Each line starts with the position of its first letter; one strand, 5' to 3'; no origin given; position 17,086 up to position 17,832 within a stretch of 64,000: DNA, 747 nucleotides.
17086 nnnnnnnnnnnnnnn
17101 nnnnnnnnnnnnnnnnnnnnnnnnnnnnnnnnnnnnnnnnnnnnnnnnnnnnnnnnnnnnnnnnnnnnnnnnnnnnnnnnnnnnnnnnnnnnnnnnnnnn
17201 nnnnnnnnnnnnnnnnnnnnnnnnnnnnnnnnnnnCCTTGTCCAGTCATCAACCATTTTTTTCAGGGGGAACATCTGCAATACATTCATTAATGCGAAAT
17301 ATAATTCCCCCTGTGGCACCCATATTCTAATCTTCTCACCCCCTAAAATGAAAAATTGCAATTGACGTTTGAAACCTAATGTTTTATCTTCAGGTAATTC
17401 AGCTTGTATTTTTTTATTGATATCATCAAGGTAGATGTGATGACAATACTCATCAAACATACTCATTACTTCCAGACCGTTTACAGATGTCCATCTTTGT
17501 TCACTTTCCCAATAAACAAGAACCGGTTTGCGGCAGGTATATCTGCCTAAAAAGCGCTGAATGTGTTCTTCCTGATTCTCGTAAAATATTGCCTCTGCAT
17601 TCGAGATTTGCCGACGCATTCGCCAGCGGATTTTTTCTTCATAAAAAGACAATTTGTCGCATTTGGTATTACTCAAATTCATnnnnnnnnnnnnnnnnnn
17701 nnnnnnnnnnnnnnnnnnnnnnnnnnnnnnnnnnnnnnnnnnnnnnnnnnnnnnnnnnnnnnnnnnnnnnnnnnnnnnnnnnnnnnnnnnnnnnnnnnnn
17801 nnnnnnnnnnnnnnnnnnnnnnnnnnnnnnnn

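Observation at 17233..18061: Two overlapping small genes of unknown function forming a compact bicistronic module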

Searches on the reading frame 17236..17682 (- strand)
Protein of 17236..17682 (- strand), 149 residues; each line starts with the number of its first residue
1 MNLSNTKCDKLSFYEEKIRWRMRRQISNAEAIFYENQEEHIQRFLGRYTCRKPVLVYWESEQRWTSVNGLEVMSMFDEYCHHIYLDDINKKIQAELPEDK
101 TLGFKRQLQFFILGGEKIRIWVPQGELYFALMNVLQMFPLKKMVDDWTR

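Call 11: profile_search(protein=window:17236-17682:-)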
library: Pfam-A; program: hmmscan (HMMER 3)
A. the first sequence (149 residues): domains with independent E <= 10: 2; with E <= 0.001: 0
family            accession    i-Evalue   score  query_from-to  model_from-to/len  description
DUF5700           PF18958.6        0.19    11.5      73-136        63-124/283  Putative zinc dependent peptidase (DUF5700)
DUF6694           PF20404.3        0.44    11.4      86-118        30-62/102  Family of unknown function (DUF6694)

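Call 12: search_protein_families(proteins=[window:17236-17682:-], library=ncbifam, max_evalue=1)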
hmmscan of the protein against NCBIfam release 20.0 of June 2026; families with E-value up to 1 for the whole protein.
seq(149 aa): 0 families

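Call 13: search_protein_families(proteins=[window:17236-17682:-], library=padloc, max_evalue=1)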
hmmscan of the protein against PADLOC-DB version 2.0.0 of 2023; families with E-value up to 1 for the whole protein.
seq(149 aa): 0 families

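Call 15: find_homologous_proteins(query=window:17236-17682:-, max_evalue=0.01)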
Query seq(149 aa) (149 aa): 8 proteins with E <= 0.01 among 9 candidates.
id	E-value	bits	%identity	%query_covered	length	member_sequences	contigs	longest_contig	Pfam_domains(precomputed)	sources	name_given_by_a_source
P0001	1.0e-96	339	99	100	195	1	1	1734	-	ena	-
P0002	1.8e-96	338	99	100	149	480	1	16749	-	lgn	-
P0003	6.5e-90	317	97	95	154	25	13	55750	-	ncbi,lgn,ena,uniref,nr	ncbi:hypothetical protein EGC31_18630 [Escherichia coli]|uniref:hypothetical protein n=1 Tax=Escheri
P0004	1.1e-75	271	82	100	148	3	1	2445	-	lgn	-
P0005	3.1e-72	259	84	95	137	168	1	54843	-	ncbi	ncbi:TPA: hypothetical protein ACWCBB_003130 [Escherichia coli]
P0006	1.8e-66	241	82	85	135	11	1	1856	-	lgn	-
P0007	4.4e-58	214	82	81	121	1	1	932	-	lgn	-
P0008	1.3e-52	196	86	66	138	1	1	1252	-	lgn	-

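Call 30: search_solved_structures(query=window:17236-17682:-, max_evalue=10)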
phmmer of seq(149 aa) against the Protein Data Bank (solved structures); distinct sequences matched with E-value up to 10: 4.
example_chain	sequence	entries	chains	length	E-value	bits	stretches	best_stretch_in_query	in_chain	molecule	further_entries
1t1j_A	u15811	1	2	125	0.066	16.4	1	83-122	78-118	hypothetical protein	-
4dou_A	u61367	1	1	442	0.26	14.5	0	32-58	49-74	Adiponectin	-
6pz0_A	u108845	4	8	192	0.31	14.3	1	14-55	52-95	iodotyrosine deiodinase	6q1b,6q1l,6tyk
5hkj_A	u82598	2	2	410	2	11.6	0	35-59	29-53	Complement C1q subcomponent subunit A,Complement C1q subcomponent subunit C,Complement C1q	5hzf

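Call 49: search_dna_similar(query=window:17236-17682:-, collection=plasmids, mode=protein, max_evalue=0.1, max_rows=15)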
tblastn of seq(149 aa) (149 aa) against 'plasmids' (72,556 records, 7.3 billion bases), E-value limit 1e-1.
No match.

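Call 80: predict_structure(alignment_id=A4)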
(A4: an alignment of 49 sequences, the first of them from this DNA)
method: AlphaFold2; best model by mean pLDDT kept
length: 149 residues; sequences in the alignment: 49
mean_pLDDT: 90.6   pTM: 0.85
mean pLDDT of the five models: 90.6, 90.4, 90.4, 90.3, 90.3
residues with pLDDT >= 90: 116; 70-90: 19; 50-70: 12; < 50: 2
segments of 3 or more residues with pLDDT < 50: none
pLDDT, mean of each block of 10 residues (from residue 1): 68 95 94 98 96 98 98 97 97 90 81 97 96 95 55
secondary structure, 60 per line:
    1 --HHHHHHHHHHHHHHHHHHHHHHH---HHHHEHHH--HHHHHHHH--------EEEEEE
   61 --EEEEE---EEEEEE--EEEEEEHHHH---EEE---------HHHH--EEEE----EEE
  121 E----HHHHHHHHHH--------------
elements in order: H3-25 H29-32 H39-46 E55-60 E63-67 E71-76 E79-84 H85-88 E92-94 H104-107 E110-113 E118-121 H126-135

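Call 81: profile_search(alignment_id=A4)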
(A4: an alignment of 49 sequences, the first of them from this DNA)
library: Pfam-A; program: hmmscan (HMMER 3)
A. the first sequence (149 residues): domains with independent E <= 10: 2; with E <= 0.001: 0
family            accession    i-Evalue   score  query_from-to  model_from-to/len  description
DUF5700           PF18958.6        0.19    11.5      73-136        63-124/283  Putative zinc dependent peptidase (DUF5700)
DUF6694           PF20404.3        0.44    11.4      86-118        30-62/102  Family of unknown function (DUF6694)
B. every sequence of the alignment scanned on its own (49 sequences): families by number of members that match
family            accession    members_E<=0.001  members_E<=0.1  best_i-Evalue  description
CdiI_3            PF18616.6                  1               1        3.4e-15  CDI immunity proteins
MGAT4_cons        PF04666.19                 0               1        2.0e-02  MGAT4 conserved region
DUF4769           PF15992.10                 0               1        4.9e-02  Domain of unknown function (DUF4769)
LegC3_N           PF18654.6                  0               1        6.3e-02  LegC3 N-terminal coiled-coil domain
Cellulase-like    PF12876.13                 0               1        8.1e-02  Sugar-binding cellulase-like

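Call 131: search_solved_structures(query=A4, max_evalue=1)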
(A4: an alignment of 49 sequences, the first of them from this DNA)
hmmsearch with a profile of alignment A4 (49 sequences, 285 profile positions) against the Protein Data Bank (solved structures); distinct sequences matched with E-value up to 1: 1.
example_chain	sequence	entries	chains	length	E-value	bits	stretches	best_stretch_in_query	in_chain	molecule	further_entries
3jd5_i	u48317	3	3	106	0.12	15.4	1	100-141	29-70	28S ribosomal protein S33, mitochondrial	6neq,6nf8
